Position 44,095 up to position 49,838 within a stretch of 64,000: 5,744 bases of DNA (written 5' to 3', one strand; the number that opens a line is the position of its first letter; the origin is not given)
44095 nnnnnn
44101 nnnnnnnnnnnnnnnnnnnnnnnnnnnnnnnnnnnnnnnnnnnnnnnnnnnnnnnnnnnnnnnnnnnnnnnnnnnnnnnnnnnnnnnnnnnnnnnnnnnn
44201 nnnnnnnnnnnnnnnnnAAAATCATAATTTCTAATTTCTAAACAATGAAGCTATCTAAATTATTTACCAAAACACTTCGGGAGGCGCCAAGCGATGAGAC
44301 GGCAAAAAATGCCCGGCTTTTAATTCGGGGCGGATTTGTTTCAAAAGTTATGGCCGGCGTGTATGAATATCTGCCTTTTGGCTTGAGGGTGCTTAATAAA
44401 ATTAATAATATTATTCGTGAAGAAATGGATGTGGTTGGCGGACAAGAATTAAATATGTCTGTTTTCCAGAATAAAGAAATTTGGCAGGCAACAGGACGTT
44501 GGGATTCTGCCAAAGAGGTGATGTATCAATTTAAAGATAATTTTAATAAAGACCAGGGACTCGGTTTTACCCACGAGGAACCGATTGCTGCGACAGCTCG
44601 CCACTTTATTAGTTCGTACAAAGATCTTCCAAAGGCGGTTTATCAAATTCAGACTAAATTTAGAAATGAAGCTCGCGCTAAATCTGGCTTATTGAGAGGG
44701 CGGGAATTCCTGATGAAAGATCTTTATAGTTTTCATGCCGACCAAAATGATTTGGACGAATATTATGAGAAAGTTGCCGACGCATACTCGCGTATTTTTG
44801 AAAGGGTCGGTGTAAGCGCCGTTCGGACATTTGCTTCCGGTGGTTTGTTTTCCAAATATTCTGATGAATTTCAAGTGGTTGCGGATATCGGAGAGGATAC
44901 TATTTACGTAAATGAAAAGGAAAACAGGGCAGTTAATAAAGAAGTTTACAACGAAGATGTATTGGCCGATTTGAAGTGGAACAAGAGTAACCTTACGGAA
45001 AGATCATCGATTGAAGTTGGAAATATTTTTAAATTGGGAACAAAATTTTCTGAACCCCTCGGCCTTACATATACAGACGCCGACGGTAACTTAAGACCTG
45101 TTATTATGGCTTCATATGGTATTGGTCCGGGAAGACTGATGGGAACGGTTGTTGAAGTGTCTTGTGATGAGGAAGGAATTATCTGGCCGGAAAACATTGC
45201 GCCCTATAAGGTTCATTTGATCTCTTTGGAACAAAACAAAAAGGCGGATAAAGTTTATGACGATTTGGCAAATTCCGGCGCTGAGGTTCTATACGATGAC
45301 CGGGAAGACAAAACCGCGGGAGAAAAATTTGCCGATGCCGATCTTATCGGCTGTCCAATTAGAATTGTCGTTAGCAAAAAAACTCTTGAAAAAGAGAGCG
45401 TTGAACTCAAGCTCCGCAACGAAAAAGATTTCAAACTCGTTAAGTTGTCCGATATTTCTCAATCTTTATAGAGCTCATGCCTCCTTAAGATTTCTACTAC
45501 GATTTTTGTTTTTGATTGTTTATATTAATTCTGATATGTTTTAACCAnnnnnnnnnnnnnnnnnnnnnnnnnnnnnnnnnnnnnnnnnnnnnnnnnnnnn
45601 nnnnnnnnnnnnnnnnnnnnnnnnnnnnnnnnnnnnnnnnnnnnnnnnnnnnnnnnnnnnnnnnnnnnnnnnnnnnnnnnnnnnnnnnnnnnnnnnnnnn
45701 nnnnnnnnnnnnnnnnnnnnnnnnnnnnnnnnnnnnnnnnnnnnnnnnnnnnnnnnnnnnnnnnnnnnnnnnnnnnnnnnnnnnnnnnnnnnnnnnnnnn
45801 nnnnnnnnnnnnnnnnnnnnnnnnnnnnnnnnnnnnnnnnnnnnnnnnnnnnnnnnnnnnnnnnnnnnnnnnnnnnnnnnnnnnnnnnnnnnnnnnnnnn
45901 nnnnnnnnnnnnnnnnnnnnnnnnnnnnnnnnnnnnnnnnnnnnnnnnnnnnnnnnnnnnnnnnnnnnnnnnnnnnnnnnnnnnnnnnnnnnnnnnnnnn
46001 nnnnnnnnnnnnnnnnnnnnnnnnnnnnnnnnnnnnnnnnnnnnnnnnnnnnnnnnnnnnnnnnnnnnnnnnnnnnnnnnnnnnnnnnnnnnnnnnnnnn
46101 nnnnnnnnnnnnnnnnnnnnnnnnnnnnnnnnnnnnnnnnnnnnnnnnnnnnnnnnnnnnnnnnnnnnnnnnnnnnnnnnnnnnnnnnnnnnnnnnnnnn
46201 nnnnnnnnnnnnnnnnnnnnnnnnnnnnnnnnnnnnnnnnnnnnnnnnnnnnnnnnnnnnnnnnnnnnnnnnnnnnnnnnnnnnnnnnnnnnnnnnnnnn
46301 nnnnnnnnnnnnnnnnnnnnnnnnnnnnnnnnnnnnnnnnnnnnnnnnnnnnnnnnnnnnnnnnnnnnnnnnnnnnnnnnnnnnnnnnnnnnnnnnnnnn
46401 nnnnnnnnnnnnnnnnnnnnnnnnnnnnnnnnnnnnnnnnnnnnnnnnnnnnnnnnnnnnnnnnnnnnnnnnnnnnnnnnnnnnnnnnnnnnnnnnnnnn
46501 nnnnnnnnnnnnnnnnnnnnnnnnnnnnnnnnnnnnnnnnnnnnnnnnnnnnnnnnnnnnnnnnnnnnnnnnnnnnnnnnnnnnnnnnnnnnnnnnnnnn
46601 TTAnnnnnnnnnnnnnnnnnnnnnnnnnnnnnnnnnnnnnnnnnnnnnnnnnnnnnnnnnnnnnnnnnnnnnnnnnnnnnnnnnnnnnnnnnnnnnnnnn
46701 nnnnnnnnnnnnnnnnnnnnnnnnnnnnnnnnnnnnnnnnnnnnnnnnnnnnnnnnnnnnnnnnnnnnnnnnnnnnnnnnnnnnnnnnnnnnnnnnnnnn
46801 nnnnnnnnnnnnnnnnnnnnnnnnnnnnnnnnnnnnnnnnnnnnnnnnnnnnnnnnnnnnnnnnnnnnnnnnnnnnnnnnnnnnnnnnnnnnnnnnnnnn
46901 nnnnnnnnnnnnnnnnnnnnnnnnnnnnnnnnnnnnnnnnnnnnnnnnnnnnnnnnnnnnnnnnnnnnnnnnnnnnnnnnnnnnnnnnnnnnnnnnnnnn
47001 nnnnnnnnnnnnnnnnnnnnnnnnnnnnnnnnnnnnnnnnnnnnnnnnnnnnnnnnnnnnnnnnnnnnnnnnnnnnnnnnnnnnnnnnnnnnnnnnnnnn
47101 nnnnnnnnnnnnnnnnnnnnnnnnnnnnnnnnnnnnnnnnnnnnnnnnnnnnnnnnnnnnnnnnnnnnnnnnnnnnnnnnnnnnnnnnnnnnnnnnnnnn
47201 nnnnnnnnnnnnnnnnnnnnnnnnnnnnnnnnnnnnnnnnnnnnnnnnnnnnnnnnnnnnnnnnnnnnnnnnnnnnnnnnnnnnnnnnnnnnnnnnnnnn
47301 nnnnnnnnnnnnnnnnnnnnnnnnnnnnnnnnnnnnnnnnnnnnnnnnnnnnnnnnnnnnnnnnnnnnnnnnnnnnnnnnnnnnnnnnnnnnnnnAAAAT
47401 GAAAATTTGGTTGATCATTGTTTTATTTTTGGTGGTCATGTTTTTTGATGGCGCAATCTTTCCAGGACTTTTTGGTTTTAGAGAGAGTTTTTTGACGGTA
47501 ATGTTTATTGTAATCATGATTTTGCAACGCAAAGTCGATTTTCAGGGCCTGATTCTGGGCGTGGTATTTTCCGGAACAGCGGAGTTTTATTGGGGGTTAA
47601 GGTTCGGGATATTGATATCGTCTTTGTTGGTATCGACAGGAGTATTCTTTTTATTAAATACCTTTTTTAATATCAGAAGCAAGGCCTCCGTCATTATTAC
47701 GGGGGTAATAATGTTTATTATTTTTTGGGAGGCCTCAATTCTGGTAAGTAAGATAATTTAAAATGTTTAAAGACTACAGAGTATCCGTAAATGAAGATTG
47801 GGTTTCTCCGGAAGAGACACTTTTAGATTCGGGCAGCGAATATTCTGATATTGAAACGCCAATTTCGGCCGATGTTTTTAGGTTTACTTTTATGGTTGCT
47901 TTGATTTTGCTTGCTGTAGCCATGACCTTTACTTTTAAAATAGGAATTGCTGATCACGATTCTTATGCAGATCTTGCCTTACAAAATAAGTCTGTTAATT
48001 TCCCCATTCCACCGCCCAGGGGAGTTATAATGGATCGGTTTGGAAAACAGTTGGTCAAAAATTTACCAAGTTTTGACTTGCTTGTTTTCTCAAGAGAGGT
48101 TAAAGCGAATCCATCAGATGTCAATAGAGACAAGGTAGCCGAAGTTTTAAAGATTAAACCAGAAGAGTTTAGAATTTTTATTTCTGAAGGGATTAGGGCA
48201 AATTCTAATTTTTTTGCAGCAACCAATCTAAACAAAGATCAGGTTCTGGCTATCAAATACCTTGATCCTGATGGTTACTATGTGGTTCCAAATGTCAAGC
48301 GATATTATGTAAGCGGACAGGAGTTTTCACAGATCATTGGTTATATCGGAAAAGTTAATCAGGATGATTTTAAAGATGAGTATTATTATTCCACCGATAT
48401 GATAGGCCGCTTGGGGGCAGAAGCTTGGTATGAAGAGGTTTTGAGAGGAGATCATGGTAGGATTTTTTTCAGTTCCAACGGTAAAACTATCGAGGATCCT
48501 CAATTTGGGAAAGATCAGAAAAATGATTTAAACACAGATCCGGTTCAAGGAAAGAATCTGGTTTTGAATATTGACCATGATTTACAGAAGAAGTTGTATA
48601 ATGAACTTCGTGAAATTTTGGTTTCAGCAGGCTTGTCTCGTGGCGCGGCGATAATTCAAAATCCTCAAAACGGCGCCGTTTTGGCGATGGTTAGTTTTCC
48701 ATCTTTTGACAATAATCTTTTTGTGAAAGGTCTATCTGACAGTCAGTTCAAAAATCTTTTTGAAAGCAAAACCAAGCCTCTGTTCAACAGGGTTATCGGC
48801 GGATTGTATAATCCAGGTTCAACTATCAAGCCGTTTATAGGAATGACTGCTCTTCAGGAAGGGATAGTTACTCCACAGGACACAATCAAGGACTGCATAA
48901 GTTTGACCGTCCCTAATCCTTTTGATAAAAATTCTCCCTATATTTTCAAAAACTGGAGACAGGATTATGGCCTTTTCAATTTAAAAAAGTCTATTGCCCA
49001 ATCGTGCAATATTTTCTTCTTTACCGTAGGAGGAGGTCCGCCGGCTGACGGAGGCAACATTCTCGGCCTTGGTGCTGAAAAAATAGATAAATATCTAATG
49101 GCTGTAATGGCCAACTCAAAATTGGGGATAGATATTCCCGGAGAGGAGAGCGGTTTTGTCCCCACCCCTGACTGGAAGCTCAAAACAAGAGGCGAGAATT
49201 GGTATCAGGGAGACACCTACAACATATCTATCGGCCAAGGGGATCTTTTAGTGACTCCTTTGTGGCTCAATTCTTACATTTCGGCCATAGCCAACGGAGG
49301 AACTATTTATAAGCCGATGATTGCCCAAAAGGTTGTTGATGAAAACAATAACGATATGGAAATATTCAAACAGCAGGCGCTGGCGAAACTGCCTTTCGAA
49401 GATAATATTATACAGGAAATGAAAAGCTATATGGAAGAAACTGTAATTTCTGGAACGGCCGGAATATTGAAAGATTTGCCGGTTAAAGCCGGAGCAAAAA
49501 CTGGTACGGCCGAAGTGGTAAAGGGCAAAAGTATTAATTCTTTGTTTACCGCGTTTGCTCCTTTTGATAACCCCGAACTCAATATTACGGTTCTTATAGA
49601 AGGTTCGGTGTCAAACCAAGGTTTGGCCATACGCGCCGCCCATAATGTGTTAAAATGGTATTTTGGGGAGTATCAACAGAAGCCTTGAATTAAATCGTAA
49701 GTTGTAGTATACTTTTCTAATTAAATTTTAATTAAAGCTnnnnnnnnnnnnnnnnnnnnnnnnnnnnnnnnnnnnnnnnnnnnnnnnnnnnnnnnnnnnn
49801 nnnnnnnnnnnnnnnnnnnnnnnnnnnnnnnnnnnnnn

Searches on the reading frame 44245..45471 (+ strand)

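Call 68: search_protein_families(library=pfam, proteins=[window:44245-45471:+], max_evalue=0.00001)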
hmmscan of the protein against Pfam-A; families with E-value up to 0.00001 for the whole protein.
window:44245-45471:+ (408 aa): 2 families
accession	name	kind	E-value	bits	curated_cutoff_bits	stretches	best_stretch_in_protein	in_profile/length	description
PF00587.30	tRNA-synt_2b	-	4.8e-29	102.1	29.3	1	94-305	1-178/179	tRNA synthetase class II core domain (G, H, P, S and T)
PF03129.25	HGTP_anticodon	-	2.2e-15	57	21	1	327-405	6-88/94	Anticodon binding domain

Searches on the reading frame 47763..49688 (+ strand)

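Call 68: search_protein_families(library=pfam, proteins=[window:47763-49688:+], max_evalue=0.00001)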
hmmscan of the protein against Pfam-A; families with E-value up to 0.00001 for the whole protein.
window:47763-49688:+ (641 aa): 2 families
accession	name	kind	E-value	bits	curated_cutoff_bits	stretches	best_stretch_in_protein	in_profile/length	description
PF00905.27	Transpeptidase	-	2.5e-53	181.7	22.1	1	294-626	1-292/299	Penicillin binding protein transpeptidase domain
PF03717.20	PBP_dimer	-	1.2e-27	98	24.4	1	81-238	1-169/180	Penicillin-binding Protein dimerisation domain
